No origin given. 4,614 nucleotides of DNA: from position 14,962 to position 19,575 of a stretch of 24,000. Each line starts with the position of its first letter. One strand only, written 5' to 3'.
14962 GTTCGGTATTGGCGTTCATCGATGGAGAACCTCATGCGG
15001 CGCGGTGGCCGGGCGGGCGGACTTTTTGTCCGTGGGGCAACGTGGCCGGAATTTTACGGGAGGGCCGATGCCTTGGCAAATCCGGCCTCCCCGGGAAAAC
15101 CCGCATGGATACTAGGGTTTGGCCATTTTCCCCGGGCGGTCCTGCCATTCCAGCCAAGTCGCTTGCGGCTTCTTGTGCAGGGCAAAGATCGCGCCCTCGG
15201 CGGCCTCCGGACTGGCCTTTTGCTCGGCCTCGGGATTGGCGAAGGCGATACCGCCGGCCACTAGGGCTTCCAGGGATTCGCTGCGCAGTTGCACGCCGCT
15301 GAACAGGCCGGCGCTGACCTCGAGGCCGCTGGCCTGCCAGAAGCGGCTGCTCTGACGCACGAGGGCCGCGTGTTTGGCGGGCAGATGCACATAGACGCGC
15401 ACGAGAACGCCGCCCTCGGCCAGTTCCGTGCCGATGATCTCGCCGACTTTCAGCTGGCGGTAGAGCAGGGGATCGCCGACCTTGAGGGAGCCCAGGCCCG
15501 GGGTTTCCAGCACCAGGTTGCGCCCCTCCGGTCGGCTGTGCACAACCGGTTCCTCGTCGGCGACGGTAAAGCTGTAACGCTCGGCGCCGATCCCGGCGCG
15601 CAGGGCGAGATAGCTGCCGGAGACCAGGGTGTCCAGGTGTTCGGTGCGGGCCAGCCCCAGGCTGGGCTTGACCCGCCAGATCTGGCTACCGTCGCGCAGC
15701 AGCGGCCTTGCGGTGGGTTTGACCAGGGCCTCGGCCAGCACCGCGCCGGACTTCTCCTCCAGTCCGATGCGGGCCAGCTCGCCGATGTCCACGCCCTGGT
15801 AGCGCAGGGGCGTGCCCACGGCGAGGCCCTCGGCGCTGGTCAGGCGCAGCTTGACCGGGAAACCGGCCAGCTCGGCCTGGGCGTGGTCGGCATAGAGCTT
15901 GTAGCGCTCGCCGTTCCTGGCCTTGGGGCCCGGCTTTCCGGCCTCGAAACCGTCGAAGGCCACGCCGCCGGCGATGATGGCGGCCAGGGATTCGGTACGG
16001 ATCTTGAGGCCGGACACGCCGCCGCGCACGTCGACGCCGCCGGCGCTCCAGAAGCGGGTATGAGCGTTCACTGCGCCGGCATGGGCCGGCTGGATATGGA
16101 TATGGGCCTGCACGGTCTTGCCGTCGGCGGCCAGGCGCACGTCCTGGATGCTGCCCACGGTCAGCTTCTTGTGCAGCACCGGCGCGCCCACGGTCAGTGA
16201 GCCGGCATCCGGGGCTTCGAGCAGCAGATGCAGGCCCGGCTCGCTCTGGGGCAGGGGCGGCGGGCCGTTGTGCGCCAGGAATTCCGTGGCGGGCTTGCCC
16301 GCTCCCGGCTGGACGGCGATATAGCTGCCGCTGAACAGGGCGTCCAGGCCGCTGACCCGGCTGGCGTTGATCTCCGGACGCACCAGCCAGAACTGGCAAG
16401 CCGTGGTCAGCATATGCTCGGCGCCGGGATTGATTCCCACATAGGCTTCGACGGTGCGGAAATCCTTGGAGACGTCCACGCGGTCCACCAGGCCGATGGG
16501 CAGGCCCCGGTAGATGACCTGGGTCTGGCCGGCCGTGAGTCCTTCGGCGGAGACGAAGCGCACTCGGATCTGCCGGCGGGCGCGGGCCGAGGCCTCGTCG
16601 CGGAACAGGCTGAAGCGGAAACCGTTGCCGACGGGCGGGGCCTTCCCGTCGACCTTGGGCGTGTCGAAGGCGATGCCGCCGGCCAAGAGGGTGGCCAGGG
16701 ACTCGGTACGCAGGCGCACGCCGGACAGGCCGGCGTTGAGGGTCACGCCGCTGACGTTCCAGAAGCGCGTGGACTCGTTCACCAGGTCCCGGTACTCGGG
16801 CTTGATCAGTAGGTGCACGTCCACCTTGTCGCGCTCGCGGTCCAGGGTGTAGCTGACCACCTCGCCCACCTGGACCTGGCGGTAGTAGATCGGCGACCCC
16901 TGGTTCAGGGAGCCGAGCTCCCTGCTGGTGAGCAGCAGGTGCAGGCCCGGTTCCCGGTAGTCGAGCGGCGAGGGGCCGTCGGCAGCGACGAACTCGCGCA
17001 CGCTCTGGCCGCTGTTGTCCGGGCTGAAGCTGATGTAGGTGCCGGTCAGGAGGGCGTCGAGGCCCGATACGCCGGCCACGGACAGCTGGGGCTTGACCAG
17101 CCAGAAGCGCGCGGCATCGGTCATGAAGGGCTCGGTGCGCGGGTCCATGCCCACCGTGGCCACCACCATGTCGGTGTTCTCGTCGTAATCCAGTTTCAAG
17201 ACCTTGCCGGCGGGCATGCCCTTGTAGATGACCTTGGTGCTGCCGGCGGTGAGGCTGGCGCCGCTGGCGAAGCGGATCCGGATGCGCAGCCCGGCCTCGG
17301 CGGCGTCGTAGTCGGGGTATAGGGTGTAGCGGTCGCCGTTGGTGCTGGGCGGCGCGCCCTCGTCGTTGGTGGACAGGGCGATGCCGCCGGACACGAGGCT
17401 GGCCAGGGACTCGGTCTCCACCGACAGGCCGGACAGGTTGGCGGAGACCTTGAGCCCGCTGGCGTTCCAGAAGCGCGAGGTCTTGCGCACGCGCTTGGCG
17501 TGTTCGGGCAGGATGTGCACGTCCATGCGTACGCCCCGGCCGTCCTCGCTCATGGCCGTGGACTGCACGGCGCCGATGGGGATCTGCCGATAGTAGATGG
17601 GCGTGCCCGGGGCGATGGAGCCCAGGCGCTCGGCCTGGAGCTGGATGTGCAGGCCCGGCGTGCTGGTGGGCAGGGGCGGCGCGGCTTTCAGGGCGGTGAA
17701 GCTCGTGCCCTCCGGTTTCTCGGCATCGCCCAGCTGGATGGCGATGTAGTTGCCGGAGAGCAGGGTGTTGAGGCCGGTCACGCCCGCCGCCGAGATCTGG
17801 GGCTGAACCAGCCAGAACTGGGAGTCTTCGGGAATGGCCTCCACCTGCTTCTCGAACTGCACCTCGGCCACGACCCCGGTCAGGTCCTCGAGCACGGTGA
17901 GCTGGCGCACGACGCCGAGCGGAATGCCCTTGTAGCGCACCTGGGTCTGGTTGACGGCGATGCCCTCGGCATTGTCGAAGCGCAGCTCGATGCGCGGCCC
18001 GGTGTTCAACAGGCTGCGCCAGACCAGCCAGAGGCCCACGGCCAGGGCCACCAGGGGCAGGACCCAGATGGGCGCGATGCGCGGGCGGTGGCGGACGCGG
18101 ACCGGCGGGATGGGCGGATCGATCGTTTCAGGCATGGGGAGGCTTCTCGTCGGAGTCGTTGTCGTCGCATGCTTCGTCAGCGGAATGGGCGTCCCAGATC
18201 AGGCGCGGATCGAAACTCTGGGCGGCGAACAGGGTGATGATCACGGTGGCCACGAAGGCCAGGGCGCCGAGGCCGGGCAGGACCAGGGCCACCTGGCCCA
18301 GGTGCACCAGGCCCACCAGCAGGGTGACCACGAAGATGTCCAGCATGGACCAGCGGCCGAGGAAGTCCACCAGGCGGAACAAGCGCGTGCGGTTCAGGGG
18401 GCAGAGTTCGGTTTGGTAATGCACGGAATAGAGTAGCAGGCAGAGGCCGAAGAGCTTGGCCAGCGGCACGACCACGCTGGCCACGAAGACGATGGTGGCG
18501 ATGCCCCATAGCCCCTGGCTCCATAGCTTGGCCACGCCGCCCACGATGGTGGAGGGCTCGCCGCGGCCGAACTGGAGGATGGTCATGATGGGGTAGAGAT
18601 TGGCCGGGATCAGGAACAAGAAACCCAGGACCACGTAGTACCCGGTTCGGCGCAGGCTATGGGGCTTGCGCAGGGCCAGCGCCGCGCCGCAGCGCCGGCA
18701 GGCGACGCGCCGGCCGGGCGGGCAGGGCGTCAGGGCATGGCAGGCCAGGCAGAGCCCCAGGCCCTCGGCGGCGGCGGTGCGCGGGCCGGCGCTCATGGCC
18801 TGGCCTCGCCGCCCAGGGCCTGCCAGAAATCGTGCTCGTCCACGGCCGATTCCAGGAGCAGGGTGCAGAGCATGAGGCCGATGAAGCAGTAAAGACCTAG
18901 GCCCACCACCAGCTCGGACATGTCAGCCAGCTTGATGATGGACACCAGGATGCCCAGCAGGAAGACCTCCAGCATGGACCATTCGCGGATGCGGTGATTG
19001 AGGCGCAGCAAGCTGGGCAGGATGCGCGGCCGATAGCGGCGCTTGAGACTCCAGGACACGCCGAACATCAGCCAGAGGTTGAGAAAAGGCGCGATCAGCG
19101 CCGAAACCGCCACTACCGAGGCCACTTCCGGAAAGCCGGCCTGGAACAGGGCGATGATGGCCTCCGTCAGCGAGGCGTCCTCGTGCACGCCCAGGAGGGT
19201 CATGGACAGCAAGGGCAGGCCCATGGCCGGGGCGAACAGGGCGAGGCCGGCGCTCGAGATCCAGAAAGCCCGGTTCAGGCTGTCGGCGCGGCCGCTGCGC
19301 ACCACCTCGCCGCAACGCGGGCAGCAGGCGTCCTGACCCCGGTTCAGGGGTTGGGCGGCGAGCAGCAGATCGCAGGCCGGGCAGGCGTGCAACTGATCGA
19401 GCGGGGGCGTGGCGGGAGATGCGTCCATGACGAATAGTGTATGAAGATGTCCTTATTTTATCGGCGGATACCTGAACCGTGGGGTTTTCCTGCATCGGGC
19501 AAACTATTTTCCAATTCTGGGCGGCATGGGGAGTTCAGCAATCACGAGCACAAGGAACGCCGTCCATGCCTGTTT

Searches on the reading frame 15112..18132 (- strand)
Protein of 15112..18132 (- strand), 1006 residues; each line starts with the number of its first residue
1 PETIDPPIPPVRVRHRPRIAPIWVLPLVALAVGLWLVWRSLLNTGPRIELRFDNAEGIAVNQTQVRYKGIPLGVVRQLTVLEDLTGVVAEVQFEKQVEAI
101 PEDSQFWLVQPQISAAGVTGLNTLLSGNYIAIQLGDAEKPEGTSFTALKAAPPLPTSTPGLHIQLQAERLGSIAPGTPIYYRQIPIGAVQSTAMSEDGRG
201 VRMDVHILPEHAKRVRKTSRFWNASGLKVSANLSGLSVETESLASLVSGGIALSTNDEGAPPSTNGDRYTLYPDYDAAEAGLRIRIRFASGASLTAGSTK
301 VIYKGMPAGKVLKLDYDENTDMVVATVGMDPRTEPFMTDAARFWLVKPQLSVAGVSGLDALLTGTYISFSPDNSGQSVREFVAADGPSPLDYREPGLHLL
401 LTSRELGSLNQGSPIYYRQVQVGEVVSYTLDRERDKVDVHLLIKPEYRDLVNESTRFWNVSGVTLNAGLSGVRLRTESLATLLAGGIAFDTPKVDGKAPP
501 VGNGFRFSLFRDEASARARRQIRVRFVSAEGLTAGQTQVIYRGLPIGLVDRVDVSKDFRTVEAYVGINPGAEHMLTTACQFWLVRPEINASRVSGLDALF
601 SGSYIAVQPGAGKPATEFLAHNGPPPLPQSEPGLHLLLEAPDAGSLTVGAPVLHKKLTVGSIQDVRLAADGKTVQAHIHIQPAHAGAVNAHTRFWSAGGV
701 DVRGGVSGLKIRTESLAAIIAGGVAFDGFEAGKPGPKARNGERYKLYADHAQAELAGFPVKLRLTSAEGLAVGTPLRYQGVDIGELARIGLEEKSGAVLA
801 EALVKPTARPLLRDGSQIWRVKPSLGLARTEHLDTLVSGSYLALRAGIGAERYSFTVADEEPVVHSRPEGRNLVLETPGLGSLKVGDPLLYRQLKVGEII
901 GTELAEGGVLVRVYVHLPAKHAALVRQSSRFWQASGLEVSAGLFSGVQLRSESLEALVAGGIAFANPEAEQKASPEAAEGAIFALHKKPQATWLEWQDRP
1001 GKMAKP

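Call 16: search_protein_families(library=pfam, proteins=[window:15112-18132:-], max_evalue=0.001)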
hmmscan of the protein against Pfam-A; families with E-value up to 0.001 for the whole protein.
window:15112-18132:- (1006 aa): 1 family
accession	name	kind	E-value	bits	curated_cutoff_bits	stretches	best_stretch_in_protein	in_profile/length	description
PF02470.25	MlaD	-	7.6e-95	311.7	25.1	7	45-133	2-79/81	MlaD protein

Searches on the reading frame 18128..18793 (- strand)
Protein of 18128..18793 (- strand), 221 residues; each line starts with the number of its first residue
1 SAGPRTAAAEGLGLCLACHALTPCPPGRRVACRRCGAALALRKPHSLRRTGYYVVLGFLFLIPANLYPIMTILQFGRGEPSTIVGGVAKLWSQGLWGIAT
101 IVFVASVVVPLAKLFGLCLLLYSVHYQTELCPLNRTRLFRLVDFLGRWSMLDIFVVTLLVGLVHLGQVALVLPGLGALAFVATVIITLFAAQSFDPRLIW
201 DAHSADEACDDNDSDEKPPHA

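Call 16: search_protein_families(library=pfam, proteins=[window:18128-18793:-], max_evalue=0.001)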
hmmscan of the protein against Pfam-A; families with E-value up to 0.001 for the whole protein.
window:18128-18793:- (221 aa): 1 family
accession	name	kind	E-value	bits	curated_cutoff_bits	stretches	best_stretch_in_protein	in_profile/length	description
PF04403.18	PqiA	-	1.9e-48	164.7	23.8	1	48-202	2-154/156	Paraquat-inducible protein A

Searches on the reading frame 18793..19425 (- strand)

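Call 16: search_protein_families(library=pfam, proteins=[window:18793-19425:-], max_evalue=0.001)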
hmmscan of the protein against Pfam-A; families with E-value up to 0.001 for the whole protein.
window:18793-19425:- (210 aa): 1 family
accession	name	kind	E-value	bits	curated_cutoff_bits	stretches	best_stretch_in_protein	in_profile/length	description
PF04403.18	PqiA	-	1.9e-40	138.7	23.8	1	51-204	2-155/156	Paraquat-inducible protein A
